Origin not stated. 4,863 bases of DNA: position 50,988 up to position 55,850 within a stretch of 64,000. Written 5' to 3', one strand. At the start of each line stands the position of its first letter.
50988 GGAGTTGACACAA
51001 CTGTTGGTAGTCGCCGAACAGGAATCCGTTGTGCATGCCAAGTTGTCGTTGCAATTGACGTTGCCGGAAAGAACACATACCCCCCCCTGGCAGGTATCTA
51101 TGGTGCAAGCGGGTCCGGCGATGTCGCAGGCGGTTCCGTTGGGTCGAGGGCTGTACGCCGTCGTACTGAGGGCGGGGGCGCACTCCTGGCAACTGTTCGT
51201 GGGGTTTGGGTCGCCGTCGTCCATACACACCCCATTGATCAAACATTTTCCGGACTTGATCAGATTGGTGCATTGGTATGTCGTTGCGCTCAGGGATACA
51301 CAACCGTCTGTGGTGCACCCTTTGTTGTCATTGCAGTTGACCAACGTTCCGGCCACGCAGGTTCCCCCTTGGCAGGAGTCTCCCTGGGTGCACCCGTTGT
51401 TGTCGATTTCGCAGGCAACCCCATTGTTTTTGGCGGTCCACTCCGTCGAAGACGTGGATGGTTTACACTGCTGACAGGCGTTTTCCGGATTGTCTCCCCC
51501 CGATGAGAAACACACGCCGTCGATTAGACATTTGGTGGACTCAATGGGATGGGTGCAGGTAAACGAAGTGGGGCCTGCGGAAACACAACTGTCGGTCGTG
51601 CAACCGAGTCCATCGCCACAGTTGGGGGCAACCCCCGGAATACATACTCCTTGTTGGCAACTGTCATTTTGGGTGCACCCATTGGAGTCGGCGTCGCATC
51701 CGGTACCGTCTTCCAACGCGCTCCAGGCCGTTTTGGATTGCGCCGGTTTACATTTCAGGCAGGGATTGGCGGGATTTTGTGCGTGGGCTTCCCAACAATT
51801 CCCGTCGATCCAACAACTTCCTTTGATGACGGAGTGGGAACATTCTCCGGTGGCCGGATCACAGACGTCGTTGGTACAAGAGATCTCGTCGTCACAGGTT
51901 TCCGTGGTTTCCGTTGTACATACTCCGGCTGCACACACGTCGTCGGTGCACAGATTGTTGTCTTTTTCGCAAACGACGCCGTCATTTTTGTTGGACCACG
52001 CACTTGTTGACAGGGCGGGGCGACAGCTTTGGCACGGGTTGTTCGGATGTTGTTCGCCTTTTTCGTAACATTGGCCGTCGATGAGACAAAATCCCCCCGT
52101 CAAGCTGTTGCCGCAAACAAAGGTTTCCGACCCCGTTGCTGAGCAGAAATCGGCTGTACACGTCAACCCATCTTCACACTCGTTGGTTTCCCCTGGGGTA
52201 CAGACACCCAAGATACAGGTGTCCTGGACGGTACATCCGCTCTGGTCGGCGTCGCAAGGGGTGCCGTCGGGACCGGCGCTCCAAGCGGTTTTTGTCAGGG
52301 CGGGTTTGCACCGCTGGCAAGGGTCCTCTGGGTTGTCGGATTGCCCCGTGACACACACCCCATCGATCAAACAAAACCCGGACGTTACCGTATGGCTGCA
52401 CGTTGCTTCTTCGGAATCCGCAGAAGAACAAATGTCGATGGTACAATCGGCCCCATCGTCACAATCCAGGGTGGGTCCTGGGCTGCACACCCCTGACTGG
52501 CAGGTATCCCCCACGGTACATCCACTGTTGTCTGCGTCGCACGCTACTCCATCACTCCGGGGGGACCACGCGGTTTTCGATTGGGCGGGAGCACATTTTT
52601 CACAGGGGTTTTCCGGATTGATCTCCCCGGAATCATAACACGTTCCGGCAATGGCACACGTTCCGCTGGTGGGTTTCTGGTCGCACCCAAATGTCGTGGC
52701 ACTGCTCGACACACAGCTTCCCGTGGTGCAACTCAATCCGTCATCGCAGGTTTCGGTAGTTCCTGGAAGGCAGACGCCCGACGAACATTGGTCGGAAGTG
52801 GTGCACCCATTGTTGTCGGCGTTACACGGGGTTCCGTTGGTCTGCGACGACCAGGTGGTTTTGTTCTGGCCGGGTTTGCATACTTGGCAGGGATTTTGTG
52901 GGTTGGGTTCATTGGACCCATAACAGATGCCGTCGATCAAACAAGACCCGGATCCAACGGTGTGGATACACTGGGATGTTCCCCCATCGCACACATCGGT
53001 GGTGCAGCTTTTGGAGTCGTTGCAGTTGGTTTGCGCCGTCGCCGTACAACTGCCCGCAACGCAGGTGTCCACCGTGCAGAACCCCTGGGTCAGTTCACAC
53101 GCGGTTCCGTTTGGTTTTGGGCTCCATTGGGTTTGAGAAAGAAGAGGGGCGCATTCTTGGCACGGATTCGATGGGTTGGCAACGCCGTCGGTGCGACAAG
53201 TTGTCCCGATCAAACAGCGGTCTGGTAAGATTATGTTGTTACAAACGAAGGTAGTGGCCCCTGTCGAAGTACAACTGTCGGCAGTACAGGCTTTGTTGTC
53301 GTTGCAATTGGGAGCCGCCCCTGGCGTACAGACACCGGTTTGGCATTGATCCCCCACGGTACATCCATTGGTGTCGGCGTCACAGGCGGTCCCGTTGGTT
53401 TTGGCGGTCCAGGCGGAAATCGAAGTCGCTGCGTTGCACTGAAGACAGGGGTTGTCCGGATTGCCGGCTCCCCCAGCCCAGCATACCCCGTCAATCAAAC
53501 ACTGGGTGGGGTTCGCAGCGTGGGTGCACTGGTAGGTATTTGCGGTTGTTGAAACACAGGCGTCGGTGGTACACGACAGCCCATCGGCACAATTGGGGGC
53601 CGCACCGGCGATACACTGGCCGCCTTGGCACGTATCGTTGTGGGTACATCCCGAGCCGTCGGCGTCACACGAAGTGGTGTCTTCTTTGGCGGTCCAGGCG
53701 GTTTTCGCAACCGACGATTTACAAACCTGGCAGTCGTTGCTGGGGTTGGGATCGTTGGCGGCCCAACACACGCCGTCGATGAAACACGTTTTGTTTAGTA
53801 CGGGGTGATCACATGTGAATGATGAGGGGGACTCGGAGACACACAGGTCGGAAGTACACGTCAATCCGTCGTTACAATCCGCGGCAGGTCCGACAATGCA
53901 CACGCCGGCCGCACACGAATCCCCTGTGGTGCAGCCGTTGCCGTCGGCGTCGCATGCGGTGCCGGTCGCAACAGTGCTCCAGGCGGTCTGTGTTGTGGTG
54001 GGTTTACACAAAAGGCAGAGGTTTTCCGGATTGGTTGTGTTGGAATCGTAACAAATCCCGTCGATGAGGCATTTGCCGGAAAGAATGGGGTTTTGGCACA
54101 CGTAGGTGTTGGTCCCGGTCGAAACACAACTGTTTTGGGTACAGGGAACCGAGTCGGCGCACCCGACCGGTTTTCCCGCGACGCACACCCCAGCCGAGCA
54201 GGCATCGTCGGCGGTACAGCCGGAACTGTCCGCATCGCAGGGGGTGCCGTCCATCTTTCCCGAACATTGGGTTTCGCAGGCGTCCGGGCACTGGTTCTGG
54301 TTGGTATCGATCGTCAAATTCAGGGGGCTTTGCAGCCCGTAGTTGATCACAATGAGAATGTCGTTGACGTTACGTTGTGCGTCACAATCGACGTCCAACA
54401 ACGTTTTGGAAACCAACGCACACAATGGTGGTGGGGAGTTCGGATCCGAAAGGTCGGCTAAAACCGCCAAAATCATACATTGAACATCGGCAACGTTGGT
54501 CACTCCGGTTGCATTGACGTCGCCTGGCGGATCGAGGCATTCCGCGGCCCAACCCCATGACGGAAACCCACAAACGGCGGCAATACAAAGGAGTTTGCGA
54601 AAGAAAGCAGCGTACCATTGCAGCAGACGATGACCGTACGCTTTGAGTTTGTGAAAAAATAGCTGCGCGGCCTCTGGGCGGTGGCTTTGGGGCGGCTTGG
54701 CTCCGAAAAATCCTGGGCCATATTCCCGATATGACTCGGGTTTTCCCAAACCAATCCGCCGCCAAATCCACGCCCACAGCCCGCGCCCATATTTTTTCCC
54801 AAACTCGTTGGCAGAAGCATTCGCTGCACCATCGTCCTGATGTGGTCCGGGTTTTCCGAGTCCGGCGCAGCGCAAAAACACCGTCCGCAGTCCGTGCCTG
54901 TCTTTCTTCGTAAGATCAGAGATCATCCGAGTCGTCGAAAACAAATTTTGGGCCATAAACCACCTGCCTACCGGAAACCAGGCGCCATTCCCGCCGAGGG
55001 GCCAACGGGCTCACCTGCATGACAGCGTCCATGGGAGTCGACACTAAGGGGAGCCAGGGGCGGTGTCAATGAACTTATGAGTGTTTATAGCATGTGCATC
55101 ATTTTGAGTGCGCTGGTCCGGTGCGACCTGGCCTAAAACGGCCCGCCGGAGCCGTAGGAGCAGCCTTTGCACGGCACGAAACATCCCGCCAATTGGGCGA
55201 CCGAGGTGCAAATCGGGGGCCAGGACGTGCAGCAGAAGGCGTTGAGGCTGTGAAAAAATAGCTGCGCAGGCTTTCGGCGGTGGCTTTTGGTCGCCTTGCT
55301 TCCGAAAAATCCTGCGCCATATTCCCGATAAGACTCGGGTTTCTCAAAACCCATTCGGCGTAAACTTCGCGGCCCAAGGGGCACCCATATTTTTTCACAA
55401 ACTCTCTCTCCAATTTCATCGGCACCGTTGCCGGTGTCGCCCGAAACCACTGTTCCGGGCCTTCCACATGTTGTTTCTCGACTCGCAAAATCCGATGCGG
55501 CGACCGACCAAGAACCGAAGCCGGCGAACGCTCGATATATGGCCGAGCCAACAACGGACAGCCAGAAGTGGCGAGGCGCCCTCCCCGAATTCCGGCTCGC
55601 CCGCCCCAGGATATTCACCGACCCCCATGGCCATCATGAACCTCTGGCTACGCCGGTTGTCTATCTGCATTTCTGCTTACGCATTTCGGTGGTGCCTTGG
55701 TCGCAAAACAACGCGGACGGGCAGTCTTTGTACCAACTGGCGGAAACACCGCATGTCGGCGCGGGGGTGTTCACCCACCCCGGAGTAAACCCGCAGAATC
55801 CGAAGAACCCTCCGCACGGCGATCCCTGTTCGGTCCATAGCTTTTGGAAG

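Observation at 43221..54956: Giant 3,911-aa protein made of four [Cys-module array + Pmp-type beta-helix] super-repeats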

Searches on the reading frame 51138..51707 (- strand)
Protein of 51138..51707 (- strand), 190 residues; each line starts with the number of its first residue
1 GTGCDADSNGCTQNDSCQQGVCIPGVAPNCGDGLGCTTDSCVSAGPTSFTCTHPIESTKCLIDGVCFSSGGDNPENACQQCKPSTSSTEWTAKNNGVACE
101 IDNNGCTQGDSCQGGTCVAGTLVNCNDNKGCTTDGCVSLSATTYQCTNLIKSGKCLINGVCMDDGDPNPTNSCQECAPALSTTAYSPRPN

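Call 15: find_homologous_proteins(query=window:51138-51707:-, max_evalue=0.001)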
Query seq(190 aa): 12 candidates shared short words with the query, none scored E <= 0.001.

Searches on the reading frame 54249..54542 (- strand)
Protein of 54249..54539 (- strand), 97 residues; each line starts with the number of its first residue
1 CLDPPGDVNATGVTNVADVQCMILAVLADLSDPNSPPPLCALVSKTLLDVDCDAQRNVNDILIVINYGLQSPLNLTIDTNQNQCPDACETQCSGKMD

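Call 16: search_protein_families(library=pfam, proteins=[window:54249-54539:-], max_evalue=10)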
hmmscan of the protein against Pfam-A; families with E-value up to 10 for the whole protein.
seq(97 aa): 1 family
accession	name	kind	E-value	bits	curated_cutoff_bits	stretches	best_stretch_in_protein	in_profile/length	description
PF00404.24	Dockerin_1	-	0.0037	17.9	22.9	2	5-67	1-55/57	Dockerin type I domain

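Call 17: search_protein_families(library=ncbifam, proteins=[window:54249-54539:-], max_evalue=10)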
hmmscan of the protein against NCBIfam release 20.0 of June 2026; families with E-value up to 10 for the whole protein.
seq(97 aa): 1 family
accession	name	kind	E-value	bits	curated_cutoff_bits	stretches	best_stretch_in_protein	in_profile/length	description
NF001596.0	PRK00394.2-1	subfamily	0.24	11.2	347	0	40-79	52-91/183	TATA-box-binding protein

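Call 86: search_solved_structures(query=A7, max_evalue=10, show_alignments=2)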
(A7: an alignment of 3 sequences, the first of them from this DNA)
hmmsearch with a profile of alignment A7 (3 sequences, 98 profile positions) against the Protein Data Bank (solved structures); distinct sequences matched with E-value up to 10: 15.
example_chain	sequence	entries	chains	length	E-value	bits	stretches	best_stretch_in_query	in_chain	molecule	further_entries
6f0t_A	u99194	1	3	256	0.36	14.6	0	8-61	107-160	Pizza6-SFW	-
6qsd_A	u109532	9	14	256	0.39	14.5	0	8-61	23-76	Pizza6S | Pizza6-S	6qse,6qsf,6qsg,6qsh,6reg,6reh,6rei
6f0s_A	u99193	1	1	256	0.42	14.4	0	8-61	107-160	Pizza6-SYW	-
6i38_A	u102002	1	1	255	0.49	14.2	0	8-61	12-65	nv2Pizza6-AYW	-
6i37_A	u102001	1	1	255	0.5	14.1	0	8-61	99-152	nv1Pizza6-AYW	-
7zqg_A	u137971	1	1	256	0.65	13.8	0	8-61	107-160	Pizza6-KSH-TSH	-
7zq2_A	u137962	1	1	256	0.68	13.7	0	8-61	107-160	Pizza6-RSH-TSH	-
7zcj_A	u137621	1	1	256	0.69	13.7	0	8-61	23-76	Pizza6-TNH-TSH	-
6i3b_A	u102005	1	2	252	0.7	13.7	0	8-61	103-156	cPizza6-AYW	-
6f0q_A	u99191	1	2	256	0.73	13.6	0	8-61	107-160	Pizza6-AYW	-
7zpz_A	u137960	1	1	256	0.83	13.4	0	8-61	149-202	Pizza6-TSR-TSH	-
7zpw_A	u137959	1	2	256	0.9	13.3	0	8-61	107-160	Pizza6-TSK-TSH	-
6i3a_A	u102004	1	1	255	0.9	13.3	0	8-61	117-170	v22Pizza6-AYW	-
6rej_A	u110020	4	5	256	1.9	12.2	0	8-62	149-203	Pizza6-SH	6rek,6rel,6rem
6ren_A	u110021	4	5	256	2.2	12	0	8-62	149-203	3fPizza6-SH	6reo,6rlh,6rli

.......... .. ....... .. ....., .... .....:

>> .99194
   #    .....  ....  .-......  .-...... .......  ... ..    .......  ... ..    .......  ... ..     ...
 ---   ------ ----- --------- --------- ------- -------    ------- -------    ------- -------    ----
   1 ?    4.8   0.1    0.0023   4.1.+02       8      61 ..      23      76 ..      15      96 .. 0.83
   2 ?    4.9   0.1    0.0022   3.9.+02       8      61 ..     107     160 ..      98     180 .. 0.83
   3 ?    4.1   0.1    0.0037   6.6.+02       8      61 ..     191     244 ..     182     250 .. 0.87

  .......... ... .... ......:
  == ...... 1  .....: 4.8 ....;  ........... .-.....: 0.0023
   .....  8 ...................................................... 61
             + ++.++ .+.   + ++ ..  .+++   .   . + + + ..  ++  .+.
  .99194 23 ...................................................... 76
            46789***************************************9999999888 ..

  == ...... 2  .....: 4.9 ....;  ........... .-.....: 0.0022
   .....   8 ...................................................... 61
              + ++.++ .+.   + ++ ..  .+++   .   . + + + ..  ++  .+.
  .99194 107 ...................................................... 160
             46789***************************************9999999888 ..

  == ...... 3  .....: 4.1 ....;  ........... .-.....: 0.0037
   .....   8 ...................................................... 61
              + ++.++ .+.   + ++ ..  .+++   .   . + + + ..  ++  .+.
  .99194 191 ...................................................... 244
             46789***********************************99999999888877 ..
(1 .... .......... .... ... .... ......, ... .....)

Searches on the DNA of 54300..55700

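Call 46: search_rna_families(source=window, start=54300, end=55700, threshold=evalue, max_evalue=1)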
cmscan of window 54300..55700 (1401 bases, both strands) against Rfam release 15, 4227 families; matches with E-value up to 1: 3.
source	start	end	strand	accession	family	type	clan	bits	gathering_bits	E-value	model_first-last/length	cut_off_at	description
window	55113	55204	-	RF03690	mir-9058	Gene; miRNA;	-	21.6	80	0.64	1-97/97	no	mir-9058 microRNA precursor family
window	54645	54806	-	RF03777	MIR533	Gene; miRNA;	-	21.1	80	0.16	1-125/125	no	MIR533 microRNA precursor family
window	54663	54788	-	RF03458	mir-766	Gene; miRNA;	-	18.8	110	0.49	1-108/108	no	mir-766 microRNA precursor family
